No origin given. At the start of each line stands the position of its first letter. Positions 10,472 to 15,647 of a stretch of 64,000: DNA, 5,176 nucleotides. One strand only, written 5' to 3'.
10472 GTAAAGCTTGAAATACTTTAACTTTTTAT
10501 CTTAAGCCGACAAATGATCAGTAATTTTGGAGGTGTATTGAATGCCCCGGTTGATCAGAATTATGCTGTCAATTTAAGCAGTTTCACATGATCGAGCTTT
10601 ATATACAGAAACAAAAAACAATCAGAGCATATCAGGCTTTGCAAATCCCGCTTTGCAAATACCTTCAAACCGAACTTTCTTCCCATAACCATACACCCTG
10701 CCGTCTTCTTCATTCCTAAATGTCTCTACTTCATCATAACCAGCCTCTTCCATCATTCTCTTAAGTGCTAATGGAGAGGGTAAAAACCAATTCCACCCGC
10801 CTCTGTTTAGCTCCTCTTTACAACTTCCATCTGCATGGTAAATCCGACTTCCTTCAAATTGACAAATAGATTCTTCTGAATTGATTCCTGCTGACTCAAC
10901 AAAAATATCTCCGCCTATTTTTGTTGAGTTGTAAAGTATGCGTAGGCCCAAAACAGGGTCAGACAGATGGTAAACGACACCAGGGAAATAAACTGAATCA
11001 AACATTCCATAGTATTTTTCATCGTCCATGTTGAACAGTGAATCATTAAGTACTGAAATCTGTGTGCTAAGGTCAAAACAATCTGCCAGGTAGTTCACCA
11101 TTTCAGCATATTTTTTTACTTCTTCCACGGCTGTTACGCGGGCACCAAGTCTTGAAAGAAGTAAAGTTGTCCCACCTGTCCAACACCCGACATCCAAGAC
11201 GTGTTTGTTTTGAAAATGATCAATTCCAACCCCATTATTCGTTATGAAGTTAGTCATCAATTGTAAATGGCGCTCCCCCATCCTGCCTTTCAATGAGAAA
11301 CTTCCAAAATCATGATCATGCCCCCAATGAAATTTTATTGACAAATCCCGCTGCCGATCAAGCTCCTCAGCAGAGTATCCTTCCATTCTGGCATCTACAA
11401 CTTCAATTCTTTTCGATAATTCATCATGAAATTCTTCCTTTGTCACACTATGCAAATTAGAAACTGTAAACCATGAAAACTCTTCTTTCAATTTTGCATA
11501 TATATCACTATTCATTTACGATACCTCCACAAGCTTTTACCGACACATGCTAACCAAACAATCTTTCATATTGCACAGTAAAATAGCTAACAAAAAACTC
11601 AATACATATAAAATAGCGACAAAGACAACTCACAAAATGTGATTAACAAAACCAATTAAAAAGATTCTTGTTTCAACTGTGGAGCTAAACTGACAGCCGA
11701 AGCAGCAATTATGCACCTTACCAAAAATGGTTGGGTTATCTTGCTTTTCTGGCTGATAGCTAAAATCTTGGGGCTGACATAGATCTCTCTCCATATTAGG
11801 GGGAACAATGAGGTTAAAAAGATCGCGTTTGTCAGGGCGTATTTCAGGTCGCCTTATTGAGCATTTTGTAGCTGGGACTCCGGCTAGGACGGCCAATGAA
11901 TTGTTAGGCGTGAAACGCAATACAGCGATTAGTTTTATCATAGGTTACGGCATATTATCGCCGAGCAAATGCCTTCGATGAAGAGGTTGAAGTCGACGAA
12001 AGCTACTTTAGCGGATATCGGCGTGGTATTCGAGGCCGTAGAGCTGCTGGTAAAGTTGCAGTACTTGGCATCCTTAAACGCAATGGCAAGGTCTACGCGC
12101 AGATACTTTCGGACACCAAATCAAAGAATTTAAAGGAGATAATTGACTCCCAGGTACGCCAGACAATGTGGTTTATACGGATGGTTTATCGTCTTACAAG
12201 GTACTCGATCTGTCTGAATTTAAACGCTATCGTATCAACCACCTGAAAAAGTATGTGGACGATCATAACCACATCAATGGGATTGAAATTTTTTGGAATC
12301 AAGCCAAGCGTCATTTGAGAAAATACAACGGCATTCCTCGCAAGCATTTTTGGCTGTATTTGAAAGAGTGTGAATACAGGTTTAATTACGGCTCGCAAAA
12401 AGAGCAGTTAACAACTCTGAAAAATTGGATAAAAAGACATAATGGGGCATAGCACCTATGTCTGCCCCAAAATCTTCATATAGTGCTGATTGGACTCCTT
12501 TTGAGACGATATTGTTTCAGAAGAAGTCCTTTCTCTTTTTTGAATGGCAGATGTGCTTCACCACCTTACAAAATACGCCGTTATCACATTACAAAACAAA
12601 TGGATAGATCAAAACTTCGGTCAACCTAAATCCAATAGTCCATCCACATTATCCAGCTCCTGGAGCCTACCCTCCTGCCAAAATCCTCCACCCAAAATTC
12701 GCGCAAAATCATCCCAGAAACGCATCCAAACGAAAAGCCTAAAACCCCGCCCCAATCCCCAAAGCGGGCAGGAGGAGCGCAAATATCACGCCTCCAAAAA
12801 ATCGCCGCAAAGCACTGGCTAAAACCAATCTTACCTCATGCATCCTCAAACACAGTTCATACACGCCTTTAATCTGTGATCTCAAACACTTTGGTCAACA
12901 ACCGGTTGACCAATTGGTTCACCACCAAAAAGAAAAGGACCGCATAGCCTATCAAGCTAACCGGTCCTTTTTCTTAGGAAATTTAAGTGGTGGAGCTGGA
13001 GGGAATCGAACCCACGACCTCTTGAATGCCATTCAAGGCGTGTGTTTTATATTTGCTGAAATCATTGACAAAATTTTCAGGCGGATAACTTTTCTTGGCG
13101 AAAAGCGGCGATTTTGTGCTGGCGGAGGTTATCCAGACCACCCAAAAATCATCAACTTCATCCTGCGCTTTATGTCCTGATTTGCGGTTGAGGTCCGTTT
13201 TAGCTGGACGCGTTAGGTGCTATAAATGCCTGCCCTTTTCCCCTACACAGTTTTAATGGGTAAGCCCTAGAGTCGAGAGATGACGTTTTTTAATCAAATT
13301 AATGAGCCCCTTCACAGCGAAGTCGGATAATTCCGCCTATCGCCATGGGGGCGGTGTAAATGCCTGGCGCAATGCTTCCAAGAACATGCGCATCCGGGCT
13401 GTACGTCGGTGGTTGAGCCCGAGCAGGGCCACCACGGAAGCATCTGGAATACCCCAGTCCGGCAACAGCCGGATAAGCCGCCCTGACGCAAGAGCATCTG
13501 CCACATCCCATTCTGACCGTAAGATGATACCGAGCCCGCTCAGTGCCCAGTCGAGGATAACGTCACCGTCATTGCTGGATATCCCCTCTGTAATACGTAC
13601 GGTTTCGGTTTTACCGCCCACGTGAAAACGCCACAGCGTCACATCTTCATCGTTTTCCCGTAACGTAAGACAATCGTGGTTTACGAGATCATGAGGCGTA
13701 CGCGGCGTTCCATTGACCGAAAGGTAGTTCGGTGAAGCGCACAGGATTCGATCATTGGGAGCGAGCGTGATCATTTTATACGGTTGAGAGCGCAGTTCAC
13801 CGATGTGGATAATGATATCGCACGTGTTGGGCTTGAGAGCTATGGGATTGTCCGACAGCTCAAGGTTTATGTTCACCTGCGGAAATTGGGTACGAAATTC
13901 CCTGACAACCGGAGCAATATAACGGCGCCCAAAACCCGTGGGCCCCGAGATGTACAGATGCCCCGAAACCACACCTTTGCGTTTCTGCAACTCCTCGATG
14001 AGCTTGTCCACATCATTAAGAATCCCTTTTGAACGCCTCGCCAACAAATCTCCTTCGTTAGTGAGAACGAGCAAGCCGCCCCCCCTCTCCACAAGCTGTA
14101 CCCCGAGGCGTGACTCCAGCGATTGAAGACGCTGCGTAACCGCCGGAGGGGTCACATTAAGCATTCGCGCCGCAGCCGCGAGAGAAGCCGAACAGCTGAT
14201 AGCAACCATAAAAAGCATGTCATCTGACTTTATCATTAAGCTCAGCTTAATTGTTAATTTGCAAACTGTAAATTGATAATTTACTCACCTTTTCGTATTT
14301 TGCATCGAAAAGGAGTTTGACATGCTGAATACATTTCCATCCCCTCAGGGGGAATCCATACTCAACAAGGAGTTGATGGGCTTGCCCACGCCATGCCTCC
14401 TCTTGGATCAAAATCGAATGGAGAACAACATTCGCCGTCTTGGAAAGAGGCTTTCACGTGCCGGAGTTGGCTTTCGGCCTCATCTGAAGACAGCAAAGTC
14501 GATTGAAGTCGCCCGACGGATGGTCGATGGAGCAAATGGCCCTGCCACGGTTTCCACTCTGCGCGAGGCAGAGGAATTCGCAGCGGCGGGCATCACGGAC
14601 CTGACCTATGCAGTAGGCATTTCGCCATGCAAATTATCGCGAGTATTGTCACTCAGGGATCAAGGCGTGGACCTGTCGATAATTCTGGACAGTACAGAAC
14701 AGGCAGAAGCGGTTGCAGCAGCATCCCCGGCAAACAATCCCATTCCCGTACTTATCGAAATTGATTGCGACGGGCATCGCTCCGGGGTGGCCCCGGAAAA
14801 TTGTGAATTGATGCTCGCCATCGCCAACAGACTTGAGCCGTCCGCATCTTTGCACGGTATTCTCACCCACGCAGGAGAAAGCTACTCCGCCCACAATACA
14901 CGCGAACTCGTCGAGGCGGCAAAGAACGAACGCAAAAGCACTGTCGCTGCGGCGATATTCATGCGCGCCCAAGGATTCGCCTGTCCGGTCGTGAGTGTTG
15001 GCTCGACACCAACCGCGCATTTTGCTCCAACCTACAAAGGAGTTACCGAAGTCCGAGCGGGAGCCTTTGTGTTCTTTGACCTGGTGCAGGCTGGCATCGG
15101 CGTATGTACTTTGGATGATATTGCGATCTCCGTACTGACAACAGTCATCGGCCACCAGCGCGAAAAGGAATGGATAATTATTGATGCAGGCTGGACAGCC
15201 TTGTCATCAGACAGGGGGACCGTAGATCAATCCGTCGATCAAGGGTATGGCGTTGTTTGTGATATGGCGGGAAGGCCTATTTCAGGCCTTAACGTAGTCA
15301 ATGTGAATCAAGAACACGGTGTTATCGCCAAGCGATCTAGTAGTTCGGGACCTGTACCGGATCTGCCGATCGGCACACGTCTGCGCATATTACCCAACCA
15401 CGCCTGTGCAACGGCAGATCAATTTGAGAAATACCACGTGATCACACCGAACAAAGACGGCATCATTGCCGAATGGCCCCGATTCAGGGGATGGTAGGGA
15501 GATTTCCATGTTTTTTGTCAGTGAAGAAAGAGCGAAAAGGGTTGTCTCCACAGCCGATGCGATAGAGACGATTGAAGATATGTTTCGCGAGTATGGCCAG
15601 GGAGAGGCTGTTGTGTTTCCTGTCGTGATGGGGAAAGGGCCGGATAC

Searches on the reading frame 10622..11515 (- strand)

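Call 78: search_protein_families(library=pfam, proteins=[window:10622-11515:-], max_evalue=0.00001)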
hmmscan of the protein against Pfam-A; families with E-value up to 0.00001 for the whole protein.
window:10622-11515:- (297 aa): 2 families
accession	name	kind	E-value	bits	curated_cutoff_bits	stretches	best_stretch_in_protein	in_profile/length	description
PF08003.17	Methyltransf_9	-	4.7e-10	39.4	23.8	1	99-267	112-267/315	Protein of unknown function (DUF1698)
PF13489.12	Methyltransf_23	-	5.5e-08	33.2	27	1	100-263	20-162/164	Methyltransferase domain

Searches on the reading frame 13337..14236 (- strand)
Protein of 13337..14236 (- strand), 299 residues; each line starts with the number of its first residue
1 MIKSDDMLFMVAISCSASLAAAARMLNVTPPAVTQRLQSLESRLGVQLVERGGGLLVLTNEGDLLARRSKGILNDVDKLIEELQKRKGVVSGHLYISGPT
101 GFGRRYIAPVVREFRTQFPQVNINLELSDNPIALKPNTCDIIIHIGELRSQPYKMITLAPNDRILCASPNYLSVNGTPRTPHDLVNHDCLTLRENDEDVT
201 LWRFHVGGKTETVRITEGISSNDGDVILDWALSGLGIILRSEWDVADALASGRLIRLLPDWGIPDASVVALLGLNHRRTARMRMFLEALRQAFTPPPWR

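Call 78: search_protein_families(library=pfam, proteins=[window:13337-14236:-], max_evalue=0.00001)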
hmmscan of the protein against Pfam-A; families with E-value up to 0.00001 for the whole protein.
window:13337-14236:- (299 aa): 2 families
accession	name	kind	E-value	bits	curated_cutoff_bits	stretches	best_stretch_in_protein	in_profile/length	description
PF03466.25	LysR_substrate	-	3.1e-32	112.1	28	1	89-293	3-208/209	LysR substrate binding domain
PF00126.33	HTH_1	-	5.6e-15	55.5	26.6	1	7-62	4-59/60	Bacterial regulatory helix-turn-helix protein, lysR family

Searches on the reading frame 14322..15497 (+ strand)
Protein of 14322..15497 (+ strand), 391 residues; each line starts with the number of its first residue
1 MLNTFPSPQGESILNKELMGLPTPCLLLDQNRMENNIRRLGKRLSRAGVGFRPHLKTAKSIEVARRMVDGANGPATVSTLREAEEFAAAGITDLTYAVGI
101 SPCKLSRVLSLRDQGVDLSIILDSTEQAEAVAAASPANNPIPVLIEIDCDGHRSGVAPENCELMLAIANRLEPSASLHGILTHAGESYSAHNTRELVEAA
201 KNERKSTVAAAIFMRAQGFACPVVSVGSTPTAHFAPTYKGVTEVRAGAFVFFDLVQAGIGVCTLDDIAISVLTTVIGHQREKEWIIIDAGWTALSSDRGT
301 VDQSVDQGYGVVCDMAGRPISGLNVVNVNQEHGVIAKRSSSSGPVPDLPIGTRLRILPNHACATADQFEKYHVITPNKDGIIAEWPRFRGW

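Call 78: search_protein_families(library=pfam, proteins=[window:14322-15497:+], max_evalue=0.00001)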
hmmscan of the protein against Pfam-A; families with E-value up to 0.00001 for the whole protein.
window:14322-15497:+ (391 aa): 2 families
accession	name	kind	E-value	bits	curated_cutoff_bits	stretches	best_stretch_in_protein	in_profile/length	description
PF01168.26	Ala_racemase_N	-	9.7e-27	94.5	24.1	1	29-253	2-218/220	Alanine racemase, N-terminal domain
PF14031.13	D-ser_dehydrat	-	1.9e-24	86.6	22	1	268-374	1-97/97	Putative serine dehydratase domain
